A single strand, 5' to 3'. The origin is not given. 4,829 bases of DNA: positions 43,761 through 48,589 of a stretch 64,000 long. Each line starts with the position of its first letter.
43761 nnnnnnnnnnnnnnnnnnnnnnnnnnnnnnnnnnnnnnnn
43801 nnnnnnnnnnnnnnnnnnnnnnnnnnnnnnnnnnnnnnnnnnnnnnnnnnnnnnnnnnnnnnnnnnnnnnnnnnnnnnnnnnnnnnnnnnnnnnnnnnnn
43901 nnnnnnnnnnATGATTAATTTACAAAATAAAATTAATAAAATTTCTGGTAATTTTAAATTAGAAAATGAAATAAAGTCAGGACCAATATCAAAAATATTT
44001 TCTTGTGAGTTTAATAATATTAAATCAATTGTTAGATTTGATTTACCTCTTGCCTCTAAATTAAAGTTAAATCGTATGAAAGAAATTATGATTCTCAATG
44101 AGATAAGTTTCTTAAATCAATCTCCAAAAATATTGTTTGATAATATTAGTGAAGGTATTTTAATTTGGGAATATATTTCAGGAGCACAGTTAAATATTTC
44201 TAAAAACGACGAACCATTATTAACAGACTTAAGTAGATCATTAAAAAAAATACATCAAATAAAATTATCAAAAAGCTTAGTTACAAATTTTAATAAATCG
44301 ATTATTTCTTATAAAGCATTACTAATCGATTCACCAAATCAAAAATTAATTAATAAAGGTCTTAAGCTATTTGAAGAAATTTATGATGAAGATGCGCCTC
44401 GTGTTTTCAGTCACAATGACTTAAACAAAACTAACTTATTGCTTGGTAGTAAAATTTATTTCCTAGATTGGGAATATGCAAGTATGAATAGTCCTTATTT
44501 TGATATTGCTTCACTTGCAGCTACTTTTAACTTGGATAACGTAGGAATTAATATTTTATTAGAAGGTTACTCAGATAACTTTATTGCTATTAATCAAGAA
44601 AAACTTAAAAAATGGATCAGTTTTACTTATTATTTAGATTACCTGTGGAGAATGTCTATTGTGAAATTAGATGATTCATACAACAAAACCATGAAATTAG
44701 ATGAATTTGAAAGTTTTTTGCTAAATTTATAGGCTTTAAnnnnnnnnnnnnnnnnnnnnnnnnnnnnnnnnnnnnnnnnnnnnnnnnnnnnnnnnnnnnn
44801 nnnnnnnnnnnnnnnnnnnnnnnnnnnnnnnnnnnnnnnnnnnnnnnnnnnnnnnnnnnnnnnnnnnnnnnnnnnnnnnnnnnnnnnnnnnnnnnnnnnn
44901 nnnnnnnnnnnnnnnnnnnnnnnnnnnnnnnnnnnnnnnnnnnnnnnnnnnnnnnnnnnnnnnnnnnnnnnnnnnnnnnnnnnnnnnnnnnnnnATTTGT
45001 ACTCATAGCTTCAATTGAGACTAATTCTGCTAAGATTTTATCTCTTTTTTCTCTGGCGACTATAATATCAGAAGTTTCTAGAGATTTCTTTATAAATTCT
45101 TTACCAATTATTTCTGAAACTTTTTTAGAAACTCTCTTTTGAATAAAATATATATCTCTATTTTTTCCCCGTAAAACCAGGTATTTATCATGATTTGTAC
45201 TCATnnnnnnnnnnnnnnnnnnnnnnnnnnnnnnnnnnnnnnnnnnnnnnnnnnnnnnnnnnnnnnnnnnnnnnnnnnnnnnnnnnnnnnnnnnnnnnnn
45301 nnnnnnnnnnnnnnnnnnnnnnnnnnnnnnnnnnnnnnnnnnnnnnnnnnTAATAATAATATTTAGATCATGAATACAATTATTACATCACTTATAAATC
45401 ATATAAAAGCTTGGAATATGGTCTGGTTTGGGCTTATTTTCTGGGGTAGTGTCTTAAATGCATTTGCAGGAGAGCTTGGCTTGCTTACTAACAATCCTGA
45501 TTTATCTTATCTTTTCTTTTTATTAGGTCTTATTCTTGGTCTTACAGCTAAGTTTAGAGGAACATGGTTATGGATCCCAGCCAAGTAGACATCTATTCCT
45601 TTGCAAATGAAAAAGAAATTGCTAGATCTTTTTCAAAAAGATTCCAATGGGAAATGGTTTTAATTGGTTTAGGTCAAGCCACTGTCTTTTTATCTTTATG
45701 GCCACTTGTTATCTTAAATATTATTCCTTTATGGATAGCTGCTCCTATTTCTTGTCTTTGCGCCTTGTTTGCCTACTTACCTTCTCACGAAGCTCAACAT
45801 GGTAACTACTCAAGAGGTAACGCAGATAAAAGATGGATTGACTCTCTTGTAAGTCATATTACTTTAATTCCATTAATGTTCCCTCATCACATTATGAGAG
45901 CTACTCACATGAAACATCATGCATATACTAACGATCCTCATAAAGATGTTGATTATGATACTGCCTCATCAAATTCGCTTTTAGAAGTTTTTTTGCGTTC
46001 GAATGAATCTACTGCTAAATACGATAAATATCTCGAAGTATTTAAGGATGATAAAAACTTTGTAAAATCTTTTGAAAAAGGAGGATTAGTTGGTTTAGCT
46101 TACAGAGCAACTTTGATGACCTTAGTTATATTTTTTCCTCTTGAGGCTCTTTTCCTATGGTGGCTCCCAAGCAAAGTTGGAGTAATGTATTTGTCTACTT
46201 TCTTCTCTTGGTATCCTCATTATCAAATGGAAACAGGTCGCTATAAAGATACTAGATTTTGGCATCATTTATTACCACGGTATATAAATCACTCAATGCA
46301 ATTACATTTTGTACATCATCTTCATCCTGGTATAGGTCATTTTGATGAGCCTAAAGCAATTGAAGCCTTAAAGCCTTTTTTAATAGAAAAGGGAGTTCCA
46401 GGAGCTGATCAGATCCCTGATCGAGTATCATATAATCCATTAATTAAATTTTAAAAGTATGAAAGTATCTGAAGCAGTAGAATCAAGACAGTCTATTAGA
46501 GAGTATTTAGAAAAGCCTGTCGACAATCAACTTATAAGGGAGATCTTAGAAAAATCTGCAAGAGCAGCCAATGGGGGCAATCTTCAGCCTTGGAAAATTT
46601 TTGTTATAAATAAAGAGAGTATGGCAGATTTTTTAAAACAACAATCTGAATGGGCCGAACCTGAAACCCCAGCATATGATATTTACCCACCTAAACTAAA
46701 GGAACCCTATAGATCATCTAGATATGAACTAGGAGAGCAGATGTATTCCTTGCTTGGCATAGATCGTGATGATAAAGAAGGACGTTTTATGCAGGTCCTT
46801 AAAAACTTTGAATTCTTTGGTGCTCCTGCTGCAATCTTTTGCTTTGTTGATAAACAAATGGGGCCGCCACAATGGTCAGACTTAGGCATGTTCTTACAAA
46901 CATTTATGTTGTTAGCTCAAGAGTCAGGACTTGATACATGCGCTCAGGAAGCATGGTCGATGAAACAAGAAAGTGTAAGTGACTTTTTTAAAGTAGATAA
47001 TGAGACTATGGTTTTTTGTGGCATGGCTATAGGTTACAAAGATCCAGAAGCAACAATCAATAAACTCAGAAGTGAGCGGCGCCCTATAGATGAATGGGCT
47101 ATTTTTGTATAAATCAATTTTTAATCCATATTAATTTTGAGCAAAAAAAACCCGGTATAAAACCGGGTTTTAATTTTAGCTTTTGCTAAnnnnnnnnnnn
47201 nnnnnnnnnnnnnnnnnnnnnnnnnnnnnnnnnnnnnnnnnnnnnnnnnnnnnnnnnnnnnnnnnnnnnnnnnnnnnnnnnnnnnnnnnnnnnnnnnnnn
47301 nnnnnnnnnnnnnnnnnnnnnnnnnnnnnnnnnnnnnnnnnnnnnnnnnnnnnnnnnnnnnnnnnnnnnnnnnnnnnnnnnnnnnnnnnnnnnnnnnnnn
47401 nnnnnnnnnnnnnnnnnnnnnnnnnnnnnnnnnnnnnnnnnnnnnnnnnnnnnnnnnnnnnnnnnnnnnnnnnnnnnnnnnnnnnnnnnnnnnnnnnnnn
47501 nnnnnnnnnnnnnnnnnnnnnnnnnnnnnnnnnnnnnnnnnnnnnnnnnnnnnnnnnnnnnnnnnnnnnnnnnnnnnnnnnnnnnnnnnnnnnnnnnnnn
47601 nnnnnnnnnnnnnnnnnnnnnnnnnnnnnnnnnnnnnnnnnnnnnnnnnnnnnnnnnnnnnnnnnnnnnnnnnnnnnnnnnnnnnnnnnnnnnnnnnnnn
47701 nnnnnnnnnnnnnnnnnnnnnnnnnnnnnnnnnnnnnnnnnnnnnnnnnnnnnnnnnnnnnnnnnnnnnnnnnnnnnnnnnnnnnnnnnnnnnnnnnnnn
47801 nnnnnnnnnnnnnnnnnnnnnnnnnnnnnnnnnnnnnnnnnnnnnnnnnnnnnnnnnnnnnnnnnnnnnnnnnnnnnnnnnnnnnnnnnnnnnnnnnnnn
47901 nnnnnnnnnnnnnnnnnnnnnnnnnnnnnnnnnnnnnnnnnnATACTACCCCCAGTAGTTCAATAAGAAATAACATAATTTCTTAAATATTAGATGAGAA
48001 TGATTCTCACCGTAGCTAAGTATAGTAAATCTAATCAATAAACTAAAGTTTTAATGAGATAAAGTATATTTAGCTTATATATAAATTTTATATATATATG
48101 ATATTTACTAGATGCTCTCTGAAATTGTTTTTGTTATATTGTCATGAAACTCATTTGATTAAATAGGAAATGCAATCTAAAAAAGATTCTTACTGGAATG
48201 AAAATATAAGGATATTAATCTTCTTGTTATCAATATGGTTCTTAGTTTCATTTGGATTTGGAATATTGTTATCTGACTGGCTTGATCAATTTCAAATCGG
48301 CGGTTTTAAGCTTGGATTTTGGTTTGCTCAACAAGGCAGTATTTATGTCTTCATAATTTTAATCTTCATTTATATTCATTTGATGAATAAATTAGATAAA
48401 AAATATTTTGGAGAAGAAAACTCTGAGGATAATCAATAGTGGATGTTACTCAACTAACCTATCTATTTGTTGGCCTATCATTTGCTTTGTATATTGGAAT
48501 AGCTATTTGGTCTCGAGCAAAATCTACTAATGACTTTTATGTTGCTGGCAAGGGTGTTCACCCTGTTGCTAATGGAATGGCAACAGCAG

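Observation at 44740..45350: Helically phased array of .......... repeats in front of a tail-anchored protein with an integrase-arm-like N-terminus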

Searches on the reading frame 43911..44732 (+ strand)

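Call 19: search_protein_families(library=pfam, proteins=[window:43911-44732:+], max_evalue=0.001)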
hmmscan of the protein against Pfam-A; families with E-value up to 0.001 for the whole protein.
window:43911-44732:+ (273 aa): 3 families
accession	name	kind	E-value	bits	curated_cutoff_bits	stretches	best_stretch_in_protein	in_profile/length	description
PF01633.27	Choline_kinase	-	1.3e-14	54.7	29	1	21-201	4-202/300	Choline/ethanolamine kinase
PF01636.29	APH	-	1.4e-09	38.5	23.2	1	82-208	71-217/239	Phosphotransferase enzyme family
PF02958.26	EcKL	-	0.00071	19.4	22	1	136-202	189-260/294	Ecdysteroid kinase-like family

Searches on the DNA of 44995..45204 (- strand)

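Call 40: search_rna_families(sources=[L057, L058, L053], threshold=gathering)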
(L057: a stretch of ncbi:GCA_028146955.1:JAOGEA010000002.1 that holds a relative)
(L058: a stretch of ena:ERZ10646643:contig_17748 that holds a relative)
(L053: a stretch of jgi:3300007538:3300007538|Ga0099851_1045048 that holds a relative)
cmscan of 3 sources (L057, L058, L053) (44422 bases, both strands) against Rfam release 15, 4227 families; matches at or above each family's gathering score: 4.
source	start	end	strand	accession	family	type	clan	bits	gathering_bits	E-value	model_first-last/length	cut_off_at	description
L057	8117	8169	-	RF01739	Glutamine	Cis-reg; riboswitch;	-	62.9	35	1e-11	1-53/53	no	Glutamine riboswitch aptamer (glnA leader)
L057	8173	8224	-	RF01739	Glutamine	Cis-reg; riboswitch;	-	57.5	35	3.3e-10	1-53/53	no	Glutamine riboswitch aptamer (glnA leader)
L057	18430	18502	-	RF00005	tRNA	Gene; tRNA;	CL00001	51.7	29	2.4e-08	1-71/71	no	tRNA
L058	19382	19454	-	RF00005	tRNA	Gene; tRNA;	CL00001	51.7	29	2.4e-08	1-71/71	no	tRNA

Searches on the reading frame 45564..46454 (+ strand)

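Call 19: search_protein_families(library=pfam, proteins=[window:45564-46454:+], max_evalue=0.001)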
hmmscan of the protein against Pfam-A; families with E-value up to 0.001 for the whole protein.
window:45564-46454:+ (296 aa): 1 family
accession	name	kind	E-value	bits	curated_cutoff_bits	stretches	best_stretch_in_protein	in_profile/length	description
PF00487.30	FA_desaturase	-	6.5e-27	95.3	29.7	1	56-278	2-247/253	Fatty acid desaturase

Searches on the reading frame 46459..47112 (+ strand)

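Call 19: search_protein_families(library=pfam, proteins=[window:46459-47112:+], max_evalue=0.001)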
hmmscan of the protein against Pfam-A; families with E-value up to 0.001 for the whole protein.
window:46459-47112:+ (217 aa): 2 families
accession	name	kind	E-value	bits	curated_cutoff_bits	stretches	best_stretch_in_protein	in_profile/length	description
PF00881.29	Nitroreductase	-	9.8e-27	94.6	23.5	1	8-193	2-167/167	Nitroreductase family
PF14512.11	TM1586_NiRdase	-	1e-09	38.8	27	1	107-212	51-147/215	Putative TM nitroreductase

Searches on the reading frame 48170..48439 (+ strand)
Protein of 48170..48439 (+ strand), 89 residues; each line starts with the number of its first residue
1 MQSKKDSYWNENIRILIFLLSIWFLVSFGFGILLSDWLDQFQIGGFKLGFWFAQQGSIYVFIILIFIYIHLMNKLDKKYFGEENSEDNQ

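Call 19: search_protein_families(library=pfam, proteins=[window:48170-48439:+], max_evalue=0.001)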
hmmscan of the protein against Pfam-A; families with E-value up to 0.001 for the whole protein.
window:48170-48439:+ (89 aa): 1 family
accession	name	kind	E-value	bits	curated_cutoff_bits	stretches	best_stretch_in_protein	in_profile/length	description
PF13937.11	DUF4212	-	2.2e-32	111.7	30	1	6-79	2-76/79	Domain of unknown function (DUF4212)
